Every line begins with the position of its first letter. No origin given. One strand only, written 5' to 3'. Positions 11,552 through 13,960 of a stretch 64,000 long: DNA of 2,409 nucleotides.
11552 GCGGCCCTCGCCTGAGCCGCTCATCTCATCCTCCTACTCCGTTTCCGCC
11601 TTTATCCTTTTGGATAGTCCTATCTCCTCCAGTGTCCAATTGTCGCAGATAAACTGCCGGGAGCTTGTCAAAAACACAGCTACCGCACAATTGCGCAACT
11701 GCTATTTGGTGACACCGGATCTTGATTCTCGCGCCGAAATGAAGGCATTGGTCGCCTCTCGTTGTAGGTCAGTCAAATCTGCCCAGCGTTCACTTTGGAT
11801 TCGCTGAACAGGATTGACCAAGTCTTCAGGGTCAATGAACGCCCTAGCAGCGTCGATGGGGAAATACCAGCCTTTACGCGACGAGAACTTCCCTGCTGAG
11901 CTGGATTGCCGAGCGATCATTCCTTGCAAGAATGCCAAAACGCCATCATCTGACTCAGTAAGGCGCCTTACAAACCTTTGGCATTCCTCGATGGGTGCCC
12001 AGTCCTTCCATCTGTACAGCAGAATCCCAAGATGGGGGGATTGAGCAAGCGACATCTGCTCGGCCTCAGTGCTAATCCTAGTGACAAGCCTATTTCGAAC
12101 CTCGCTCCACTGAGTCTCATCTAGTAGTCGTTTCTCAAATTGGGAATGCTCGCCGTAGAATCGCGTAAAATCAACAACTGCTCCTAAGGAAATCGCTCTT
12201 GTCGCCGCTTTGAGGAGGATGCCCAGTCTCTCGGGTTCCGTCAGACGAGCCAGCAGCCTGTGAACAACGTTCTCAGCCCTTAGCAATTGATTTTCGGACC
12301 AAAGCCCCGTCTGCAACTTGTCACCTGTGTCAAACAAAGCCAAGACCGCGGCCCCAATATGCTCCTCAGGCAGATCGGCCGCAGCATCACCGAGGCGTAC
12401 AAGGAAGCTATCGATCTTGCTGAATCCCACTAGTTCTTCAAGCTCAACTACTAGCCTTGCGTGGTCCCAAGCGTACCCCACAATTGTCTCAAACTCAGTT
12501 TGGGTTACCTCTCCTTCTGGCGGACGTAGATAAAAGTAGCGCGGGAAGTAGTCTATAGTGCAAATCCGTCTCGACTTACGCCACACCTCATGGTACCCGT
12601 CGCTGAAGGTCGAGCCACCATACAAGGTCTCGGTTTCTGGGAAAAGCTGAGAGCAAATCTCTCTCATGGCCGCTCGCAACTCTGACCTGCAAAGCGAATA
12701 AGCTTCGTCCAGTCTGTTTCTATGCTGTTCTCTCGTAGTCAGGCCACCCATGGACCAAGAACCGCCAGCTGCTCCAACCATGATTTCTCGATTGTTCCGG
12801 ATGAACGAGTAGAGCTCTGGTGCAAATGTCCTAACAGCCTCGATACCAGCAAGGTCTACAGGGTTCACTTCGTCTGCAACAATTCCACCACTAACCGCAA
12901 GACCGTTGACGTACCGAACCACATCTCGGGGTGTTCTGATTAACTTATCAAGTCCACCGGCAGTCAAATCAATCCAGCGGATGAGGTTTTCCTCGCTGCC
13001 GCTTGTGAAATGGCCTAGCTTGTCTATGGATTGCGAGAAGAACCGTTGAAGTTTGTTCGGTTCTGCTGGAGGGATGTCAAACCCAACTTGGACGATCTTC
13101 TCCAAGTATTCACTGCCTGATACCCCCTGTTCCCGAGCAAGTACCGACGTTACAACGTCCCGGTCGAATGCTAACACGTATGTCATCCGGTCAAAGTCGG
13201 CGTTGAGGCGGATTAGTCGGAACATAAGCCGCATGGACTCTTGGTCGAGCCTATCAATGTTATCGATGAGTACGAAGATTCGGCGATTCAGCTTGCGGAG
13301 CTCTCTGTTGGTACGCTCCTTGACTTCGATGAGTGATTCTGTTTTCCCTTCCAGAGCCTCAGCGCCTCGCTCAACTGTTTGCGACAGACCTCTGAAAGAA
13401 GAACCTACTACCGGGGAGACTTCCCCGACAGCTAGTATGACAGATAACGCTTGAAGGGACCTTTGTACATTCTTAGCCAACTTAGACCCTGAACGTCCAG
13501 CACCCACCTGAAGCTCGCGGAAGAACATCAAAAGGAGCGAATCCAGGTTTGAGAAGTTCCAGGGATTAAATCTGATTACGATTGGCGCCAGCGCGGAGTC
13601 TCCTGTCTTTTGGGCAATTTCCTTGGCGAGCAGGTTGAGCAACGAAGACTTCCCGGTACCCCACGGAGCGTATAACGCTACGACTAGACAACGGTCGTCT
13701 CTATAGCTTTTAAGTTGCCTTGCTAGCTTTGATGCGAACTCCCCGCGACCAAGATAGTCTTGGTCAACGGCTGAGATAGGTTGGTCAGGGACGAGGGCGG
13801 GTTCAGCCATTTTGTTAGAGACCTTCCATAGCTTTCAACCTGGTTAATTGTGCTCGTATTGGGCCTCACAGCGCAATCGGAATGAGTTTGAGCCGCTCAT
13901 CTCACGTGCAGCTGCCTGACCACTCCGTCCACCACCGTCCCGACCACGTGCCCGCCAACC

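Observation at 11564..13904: Lone KAP NTPase gene sits on a 2.3-kb insertion bracketed by a perfect 16-bp direct repeat that splits a translationally coupled gene pair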

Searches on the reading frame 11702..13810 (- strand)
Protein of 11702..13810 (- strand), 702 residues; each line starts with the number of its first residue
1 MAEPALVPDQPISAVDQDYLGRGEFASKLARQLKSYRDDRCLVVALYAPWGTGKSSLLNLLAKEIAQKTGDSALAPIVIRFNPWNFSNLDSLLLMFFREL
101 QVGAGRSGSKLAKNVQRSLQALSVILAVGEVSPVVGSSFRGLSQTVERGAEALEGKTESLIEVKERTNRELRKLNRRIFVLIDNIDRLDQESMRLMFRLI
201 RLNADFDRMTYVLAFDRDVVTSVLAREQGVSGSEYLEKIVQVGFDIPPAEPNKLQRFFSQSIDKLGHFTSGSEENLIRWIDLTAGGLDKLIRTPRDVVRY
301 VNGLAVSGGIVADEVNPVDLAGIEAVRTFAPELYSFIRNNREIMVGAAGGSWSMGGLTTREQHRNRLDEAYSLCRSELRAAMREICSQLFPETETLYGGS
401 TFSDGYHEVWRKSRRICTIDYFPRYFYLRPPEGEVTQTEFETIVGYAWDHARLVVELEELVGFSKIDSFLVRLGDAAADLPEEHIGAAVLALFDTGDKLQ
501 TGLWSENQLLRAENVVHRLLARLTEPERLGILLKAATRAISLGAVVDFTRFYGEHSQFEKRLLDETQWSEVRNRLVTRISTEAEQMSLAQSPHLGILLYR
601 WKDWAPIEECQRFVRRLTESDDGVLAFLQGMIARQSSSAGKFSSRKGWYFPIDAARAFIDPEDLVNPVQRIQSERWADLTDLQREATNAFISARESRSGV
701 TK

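Call 5: search_protein_families(library=pfam, proteins=[window:11702-13810:-], max_evalue=0.01)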
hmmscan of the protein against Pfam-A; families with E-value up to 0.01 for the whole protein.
window:11702-13810:- (702 aa): 5 families
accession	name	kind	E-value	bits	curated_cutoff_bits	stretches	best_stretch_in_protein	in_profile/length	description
PF07693.20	KAP_NTPase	-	6e-48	164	20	1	23-307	2-289/293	KAP family P-loop domain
PF13401.12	AAA_22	-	6.7e-11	43.1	27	1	40-131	4-93/130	AAA domain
PF13191.12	AAA_16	-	7.2e-10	40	32.6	1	21-202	4-158/167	AAA ATPase domain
PF25199.1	nSTAND_NTPase5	-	0.0041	17.4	34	0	27-69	26-69/145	Novel STAND NTPase 5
PF20703.3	nSTAND1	-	0.0047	17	27.1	1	18-225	15-169/379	Novel STAND NTPase 1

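Call 6: find_encoding_contigs(protein=window:11702-13810:-, flank=10000, max_places=10)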
Protein window:11702-13810:- (702 aa): 2 contigs read that carry it; 2 places shown.
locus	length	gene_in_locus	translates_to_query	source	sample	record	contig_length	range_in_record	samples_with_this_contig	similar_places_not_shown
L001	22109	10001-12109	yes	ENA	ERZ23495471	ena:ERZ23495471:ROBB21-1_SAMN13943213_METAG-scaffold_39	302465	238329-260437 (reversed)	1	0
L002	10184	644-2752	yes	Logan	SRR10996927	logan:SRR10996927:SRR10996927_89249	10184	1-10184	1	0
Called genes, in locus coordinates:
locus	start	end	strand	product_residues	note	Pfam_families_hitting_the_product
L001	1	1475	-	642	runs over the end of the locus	PF03235:GmrSD_N, PF07510:GmrSD_C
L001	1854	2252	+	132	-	PF12172:zf-ChsH2, PF01796:OB_ChsH2_C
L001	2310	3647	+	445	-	PF22691:Thiolase_C_1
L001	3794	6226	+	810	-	PF11992:TgpA_N, PF01841:Transglut_core, PF13559:DUF4129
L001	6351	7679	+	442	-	PF22691:Thiolase_C_1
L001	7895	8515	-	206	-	PF05133:SPP1_portal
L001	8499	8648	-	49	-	-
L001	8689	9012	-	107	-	-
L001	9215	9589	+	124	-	-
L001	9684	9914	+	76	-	-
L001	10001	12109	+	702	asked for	PF07693:KAP_NTPase, PF13191:AAA_16, PF13401:AAA_22 (weak)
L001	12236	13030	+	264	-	PF02353:CMAS, PF13489:Methyltransf_23, PF13847:Methyltransf_31, PF08241:Methyltransf_11, PF08242:Methyltransf_12 (weak), PF13649:Methyltransf_25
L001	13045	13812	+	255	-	PF00702:Hydrolase, PF13419:HAD_2, PF13242:Hydrolase_like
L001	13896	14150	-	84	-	PF01649:Ribosomal_S20p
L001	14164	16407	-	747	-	PF13328:HD_4, PF01966:HD, PF04607:RelA_SpoT, PF02824:TGS, PF19296:RelA_AH, PF28438:RelA_RIS, PF13291:ACT_4, PF01842:ACT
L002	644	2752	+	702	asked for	PF07693:KAP_NTPase, PF13191:AAA_16, PF13401:AAA_22 (weak)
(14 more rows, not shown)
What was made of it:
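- The source is a metagenome assembly (call 6).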

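Call 14: find_homologous_proteins(query=window:11702-13810:-, max_evalue=1e-10)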
Query window:11702-13810:- (702 aa): 376 proteins with E <= 1e-10 among 8000 candidates; the best 120 are listed.
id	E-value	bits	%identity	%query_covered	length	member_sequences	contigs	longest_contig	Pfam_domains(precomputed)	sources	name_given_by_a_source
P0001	0.0e+0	1570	100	100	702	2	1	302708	PF07693.21,PF13401.13,PF13191.13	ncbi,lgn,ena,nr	ncbi:MAG: P-loop NTPase fold protein [Chloroflexota bacterium]|nr:P-loop NTPase fold protein [Chloro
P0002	0.0e+0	1198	76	100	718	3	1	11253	PF07693.21,PF13401.13,PF13191.13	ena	-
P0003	0.0e+0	1177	76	99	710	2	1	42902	PF07693.21,PF13401.13,PF13191.13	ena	-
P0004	0.0e+0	1170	75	99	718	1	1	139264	PF07693.21,PF13401.13,PF13191.13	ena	-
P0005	0.0e+0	1156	74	100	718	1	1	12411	PF07693.21,PF13401.13,PF13191.13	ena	-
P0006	0.0e+0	1155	75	99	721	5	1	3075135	PF07693.21,PF13401.13,PF13191.13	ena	-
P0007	0.0e+0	1146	74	99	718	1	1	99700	PF07693.21,PF13401.13,PF13191.13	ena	-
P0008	0.0e+0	1135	73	100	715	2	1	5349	PF07693.21,PF13401.13,PF13191.13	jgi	-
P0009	0.0e+0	1134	73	100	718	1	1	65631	PF07693.21,PF13401.13,PF13191.13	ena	-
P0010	0.0e+0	1125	73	100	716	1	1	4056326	PF07693.21,PF13401.13,PF13191.13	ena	-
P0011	0.0e+0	1119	72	100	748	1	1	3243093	PF07693.21,PF13401.13,PF13191.13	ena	-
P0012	0.0e+0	1087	69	99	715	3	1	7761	PF07693.21,PF13401.13,PF13191.13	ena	-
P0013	0.0e+0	1067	68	100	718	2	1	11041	PF07693.21,PF13401.13,PF13191.13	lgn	-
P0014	0.0e+0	1067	69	99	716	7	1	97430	PF07693.21,PF13401.13,PF13191.13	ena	-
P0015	0.0e+0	1059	74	91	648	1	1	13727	PF07693.21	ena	-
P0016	0.0e+0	1048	68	99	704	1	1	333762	PF07693.21,PF13401.13,PF13191.13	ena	-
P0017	0.0e+0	1041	67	98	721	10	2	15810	PF07693.21,PF13401.13,PF13191.13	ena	-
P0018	0.0e+0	1038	67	98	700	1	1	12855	PF07693.21,PF13401.13,PF13191.13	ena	-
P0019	0.0e+0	1036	67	98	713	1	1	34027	PF07693.21,PF13401.13,PF13191.13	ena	-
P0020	0.0e+0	1035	67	98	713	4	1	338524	PF07693.21,PF13401.13,PF13191.13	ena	-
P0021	0.0e+0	1029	67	99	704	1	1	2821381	PF07693.21,PF13401.13,PF13191.13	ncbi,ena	-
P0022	0.0e+0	1026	66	99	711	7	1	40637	PF07693.21,PF13401.13,PF13191.13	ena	-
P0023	0.0e+0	1021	66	99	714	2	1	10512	PF07693.21,PF13401.13,PF13191.13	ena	-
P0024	0.0e+0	1019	66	99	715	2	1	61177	PF07693.21,PF13401.13,PF13191.13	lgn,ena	-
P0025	0.0e+0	1019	75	87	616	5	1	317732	PF07693.21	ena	-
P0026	1.3e-298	1010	75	86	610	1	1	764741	PF07693.21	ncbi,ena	-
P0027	7.7e-297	1004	65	98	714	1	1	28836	PF07693.21,PF13401.13,PF13191.13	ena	-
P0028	9.6e-294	994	65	99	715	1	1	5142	PF07693.21,PF13401.13,PF13191.13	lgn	-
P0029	4.1e-288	976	64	99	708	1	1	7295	PF07693.21,PF13401.13,PF13191.13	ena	-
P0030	1.3e-281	954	67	92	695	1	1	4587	PF07693.21,PF13401.13,PF13191.13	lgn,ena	-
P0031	5.8e-257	873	58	98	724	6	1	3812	PF07693.21,PF13401.13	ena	-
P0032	1.1e-256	872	59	99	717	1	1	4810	PF07693.21,PF13401.13,PF13191.13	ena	-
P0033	2.8e-253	860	58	97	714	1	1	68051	PF07693.21,PF13401.13,PF13191.13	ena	-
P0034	1.0e-250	852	57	98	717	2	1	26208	PF07693.21,PF13401.13,PF13191.13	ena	-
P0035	1.7e-248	845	56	98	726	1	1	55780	PF07693.21,PF13401.13,PF13191.13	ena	-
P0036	6.8e-245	833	56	99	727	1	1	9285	PF07693.21,PF13401.13,PF13191.13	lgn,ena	-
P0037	6.8e-245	833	57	98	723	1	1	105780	PF07693.21,PF13401.13,PF13191.13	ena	-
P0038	2.7e-240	817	55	99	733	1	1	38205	PF07693.21,PF13401.13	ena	-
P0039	5.1e-240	817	55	99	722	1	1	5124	PF07693.21,PF13401.13,PF13191.13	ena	-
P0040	6.1e-239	813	54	100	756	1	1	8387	PF07693.21,PF13401.13,PF13191.13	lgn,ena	-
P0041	9.9e-239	812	54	100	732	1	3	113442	PF07693.21,PF13401.13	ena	-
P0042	2.3e-238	811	53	99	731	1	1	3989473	PF07693.21,PF13401.13,PF13191.13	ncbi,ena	-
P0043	5.8e-238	810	55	98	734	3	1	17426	PF07693.21,PF13401.13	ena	-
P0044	2.8e-237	808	59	91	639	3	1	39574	PF07693.21,PF13401.13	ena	-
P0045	4.7e-235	800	52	99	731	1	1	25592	PF07693.21,PF13401.13,PF13191.13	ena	-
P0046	7.2e-234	796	51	99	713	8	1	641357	PF07693.21,PF13401.13,PF13191.13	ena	-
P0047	2.0e-233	795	53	99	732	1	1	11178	PF07693.21,PF13401.13,PF13191.13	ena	-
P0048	8.7e-233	793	53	99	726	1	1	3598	PF07693.21,PF13401.13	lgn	-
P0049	1.0e-226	773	52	99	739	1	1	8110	PF07693.21,PF13401.13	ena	-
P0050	6.4e-208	711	63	72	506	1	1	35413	PF07693.21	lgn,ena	-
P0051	2.3e-204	699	49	98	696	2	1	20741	PF07693.21,PF13401.13,PF13191.13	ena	-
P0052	1.6e-198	679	72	59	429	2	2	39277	PF07693.21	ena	-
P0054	8.1e-158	545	50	72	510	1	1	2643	PF07693.21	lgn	-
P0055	1.5e-149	518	63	55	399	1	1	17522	PF07693.21,PF13401.13,PF13191.13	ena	-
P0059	1.3e-141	491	37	99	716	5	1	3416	PF07693.21,PF13401.13,PF13191.13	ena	-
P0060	3.8e-141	490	38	99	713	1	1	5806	PF07693.21,PF13401.13,PF13191.13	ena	-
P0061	6.0e-139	483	39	99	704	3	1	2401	PF07693.21,PF13401.13,PF13191.13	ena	-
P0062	6.4e-137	476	39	97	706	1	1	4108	PF07693.21,PF13401.13,PF13191.13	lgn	-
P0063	1.2e-135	472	38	98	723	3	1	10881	PF07693.21,PF13401.13,PF13191.13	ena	-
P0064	7.4e-135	469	38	99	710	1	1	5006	PF07693.21,PF13401.13,PF13191.13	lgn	-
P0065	1.4e-133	465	35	98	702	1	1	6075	PF07693.21,PF13401.13,PF13191.13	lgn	-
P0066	2.5e-132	461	37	99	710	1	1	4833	PF07693.21,PF13401.13,PF13191.13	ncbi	-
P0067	3.3e-132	460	37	99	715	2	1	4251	PF07693.21,PF13401.13,PF13191.13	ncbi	-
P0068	1.2e-130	455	38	98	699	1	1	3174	PF07693.21,PF13401.13,PF13191.13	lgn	-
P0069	1.9e-130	455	37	98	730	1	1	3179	PF07693.21,PF13401.13,PF13191.13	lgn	-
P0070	1.2e-128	449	34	98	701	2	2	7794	PF07693.21,PF13401.13,PF13191.13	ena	-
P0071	2.3e-126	441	34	99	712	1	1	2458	PF07693.21,PF13401.13,PF13191.13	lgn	-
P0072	6.9e-126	439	35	98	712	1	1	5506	PF07693.21,PF13401.13,PF13191.13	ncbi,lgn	ncbi:MAG: P-loop NTPase fold protein [Chloroflexota bacterium]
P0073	4.5e-124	433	50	53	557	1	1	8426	PF07693.21,PF13401.13,PF01637.25,PF13191.13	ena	-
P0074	7.6e-124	433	35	97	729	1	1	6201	PF07693.21,PF13401.13,PF13191.13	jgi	jgi:predicted KAP-like P-loop ATPase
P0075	2.3e-120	421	35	99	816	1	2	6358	PF07693.21,PF13401.13,PF13191.13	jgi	-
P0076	5.4e-112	394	34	97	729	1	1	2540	PF07693.21,PF13401.13,PF13191.13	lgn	-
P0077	6.7e-112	393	35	97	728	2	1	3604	PF07693.21,PF13401.13,PF13191.13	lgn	-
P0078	1.7e-110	389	34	98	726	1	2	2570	PF07693.21,PF13401.13,PF13191.13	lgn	-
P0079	7.4e-110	386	33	98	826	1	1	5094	PF07693.21,PF00004.36,PF13401.13,PF13191.13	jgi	jgi:predicted KAP-like P-loop ATPase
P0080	6.5e-109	383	33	98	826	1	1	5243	PF07693.21,PF00004.36,PF13401.13,PF13191.13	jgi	jgi:predicted KAP-like P-loop ATPase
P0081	9.1e-109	383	34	98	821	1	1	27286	PF07693.21,PF13401.13,PF13191.13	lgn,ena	-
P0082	2.2e-108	382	33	98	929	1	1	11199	PF07693.21,PF13401.13,PF13191.13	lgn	-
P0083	3.4e-108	381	32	99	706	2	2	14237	PF07693.21,PF13401.13,PF13191.13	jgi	jgi:predicted KAP-like P-loop ATPase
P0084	4.5e-108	381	33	98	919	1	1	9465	PF07693.21,PF13401.13,PF13191.13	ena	-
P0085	2.5e-107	378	34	97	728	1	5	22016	PF07693.21,PF13401.13,PF01637.25,PF13191.13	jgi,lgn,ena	-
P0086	6.9e-106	373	39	71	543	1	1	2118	PF07693.21,PF00910.29,PF13401.13,PF13191.13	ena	-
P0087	3.4e-105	371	33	97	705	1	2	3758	PF07693.21,PF13401.13,PF01637.25,PF13191.13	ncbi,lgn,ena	-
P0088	5.3e-105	370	32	98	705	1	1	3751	PF07693.21,PF13401.13,PF13191.13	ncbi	-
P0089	7.1e-105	370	32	99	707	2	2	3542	PF07693.21,PF13401.13,PF01637.25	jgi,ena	-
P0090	9.7e-105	370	35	98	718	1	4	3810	PF07693.21,PF13401.13,PF13191.13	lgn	-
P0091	2.8e-104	368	35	90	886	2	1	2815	PF07693.21,PF13191.13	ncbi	-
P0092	2.0e-103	365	33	99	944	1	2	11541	PF07693.21,PF13401.13,PF13191.13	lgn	-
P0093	1.4e-102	362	31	98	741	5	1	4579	PF07693.21,PF13401.13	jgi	-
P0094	2.5e-101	358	32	98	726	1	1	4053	PF07693.21,PF13401.13,PF13191.13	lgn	-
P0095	3.8e-101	358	32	98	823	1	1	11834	PF07693.21,PF13401.13,PF13191.13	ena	-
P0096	4.9e-101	357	31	98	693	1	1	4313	PF07693.21,PF13401.13,PF13191.13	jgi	jgi:predicted KAP-like P-loop ATPase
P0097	2.3e-100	355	34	90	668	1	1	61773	PF07693.21,PF13401.13,PF13191.13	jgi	jgi:predicted KAP-like P-loop ATPase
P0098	1.0e-99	353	33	97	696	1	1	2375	PF07693.21,PF13401.13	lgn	-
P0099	3.6e-99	351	32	98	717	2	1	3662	PF07693.21,PF13401.13,PF13191.13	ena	-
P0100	1.8e-98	349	33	99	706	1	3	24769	PF07693.21,PF13401.13,PF13191.13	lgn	-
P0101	7.1e-98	347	33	99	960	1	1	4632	PF07693.21,PF13401.13,PF13191.13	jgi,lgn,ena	-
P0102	4.2e-97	344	33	99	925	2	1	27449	PF07693.21,PF13401.13,PF13191.13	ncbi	-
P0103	2.4e-94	335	32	98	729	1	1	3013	PF07693.21,PF13401.13,PF13191.13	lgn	-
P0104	2.8e-93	332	31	96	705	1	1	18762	PF07693.21,PF13401.13,PF13191.13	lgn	-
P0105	2.0e-92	329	33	93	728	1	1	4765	PF07693.21,PF13401.13,PF13191.13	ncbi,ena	-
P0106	4.3e-92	328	31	89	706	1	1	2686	PF07693.21,PF13401.13,PF25199.2,PF13191.13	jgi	jgi:predicted KAP-like P-loop ATPase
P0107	9.4e-92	327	31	97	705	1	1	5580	PF07693.21,PF13401.13,PF13191.13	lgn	-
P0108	1.2e-91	326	31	96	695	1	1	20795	PF07693.21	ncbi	-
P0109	5.1e-91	324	30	98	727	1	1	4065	PF07693.21,PF13401.13,PF13191.13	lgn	-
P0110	7.9e-91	324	30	95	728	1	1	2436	PF07693.21,PF13401.13,PF13191.13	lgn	-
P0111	8.5e-91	323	31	95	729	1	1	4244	PF07693.21,PF13401.13,PF13191.13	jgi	jgi:predicted KAP-like P-loop ATPase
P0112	2.3e-90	322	30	98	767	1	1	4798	PF07693.21,PF13401.13,PF13191.13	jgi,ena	-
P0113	6.3e-90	321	31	98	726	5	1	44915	PF07693.21,PF13401.13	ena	-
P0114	8.1e-90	320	29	98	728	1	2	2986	PF07693.21,PF13401.13,PF13191.13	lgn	-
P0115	8.5e-90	320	30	95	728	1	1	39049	PF07693.21,PF13401.13,PF13191.13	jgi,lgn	jgi:predicted KAP-like P-loop ATPase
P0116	9.4e-90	320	31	98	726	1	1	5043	PF07693.21,PF13401.13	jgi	-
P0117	1.2e-89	320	31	95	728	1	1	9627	PF07693.21,PF13401.13,PF13191.13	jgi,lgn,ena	-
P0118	1.4e-89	320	30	98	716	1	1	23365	PF07693.21,PF13401.13,PF20693.4,PF01637.25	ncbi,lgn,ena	-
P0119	1.5e-89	319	31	98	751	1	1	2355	PF07693.21,PF13401.13,PF13191.13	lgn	-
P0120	4.5e-89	318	30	97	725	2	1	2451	PF07693.21,PF13401.13,PF01637.25,PF13191.13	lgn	-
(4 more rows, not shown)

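Call 15: find_encoding_contigs(protein=P0006, flank=6000, max_places=3)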
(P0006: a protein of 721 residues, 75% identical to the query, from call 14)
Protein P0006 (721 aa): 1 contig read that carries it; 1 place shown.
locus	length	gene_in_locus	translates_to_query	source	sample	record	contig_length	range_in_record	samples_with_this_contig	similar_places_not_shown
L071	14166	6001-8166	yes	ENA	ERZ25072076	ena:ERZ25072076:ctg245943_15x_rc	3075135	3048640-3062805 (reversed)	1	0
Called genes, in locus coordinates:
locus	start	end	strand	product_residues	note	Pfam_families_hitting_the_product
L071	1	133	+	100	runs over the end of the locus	-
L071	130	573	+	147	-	PF01850:PIN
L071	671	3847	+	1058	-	PF01170:UPF0020 (faint), PF02384:N6_Mtase (weak), PF07669:Eco57I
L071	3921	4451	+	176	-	-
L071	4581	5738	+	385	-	PF04326:SLFN_AlbA_2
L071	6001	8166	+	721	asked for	PF07693:KAP_NTPase, PF13191:AAA_16, PF13401:AAA_22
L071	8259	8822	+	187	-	-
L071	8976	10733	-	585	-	PF04851:ResIII (faint)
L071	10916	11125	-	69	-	-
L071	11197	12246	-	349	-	PF02384:N6_Mtase (faint), PF19587:DUF6094, PF05175:MTS (weak)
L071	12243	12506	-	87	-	-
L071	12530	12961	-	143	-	-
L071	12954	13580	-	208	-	-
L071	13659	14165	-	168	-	PF04002:RadC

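Call 16: find_encoding_contigs(protein=P0010, flank=6000, max_places=3)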
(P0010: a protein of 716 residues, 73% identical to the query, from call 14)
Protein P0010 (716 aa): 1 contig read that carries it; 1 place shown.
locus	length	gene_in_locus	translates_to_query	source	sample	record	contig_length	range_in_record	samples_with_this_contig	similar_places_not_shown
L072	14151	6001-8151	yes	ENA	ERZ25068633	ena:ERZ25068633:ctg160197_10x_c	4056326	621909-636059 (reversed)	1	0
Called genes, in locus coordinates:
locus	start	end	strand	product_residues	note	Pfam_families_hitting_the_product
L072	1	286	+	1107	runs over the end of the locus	PF20473:MmeI_Mtase (weak), PF07669:Eco57I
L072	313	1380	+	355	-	PF04326:SLFN_AlbA_2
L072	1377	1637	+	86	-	-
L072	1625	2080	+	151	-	PF01850:PIN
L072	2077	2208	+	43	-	-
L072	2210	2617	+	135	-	-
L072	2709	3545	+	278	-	PF18144:SMODS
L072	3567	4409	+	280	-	PF18178:Cap17-like_N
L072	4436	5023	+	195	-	PF02481:DNA_processg_A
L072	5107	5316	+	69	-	PF13340:DUF4096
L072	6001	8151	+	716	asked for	PF07693:KAP_NTPase, PF13191:AAA_16, PF13401:AAA_22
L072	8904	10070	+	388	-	PF04607:RelA_SpoT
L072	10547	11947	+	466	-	PF12623:Hen1_L, PF02353:CMAS (weak), PF13489:Methyltransf_23, PF08241:Methyltransf_11 (weak), PF08242:Methyltransf_12, PF13649:Methyltransf_25, PF13847:Methyltransf_31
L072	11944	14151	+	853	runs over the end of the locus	PF13671:AAA_33, PF00149:Metallophos, PF16542:PNKP_ligase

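Call 17: find_encoding_contigs(protein=P0004, flank=6000, max_places=3)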
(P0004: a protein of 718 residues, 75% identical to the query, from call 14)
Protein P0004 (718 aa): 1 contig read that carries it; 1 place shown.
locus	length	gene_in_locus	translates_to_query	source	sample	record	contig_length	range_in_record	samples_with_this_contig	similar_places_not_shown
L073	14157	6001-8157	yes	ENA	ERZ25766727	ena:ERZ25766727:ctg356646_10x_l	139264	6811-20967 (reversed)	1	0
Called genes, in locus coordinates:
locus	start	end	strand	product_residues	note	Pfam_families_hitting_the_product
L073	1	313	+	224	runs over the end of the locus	PF00072:Response_reg, PF08281:Sigma70_r4_2, PF00196:GerE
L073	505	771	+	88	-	-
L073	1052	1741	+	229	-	-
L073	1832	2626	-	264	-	PF01695:IstB_IS21, PF20720:nSTAND3 (weak), PF00308:Bac_DnaA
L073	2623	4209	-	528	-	PF02796:HTH_7 (faint), PF00665:rve, PF22483:Mu-transpos_C_2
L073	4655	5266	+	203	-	-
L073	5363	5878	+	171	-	-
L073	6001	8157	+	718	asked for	PF07693:KAP_NTPase, PF13191:AAA_16, PF13401:AAA_22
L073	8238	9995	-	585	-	PF04851:ResIII (faint)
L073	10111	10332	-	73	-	-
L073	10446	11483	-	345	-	PF19587:DUF6094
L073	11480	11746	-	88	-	-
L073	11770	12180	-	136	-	-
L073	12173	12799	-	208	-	-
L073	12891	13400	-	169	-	PF04002:RadC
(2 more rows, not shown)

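Call 24: find_encoding_contigs(protein=P0002, flank=6000, max_places=3)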
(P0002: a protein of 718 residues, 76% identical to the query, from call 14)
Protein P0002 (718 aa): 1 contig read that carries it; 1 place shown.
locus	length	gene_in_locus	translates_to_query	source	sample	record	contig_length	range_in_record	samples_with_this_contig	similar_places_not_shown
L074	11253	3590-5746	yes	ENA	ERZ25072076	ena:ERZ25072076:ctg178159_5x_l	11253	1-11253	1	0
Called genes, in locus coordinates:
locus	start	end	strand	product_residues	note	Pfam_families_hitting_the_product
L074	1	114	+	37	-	?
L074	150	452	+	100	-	-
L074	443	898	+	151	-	PF01850:PIN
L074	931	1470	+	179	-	-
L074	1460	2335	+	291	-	-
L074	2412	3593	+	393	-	PF14279:HNH_5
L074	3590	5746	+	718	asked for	PF07693:KAP_NTPase, PF13191:AAA_16 (weak), PF13401:AAA_22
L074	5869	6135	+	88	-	PF01527:HTH_Tnp_1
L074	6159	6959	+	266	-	PF13276:HTH_21, PF00665:rve, PF13683:rve_3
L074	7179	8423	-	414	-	PF00872:Transposase_mut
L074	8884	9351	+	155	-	-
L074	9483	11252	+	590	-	?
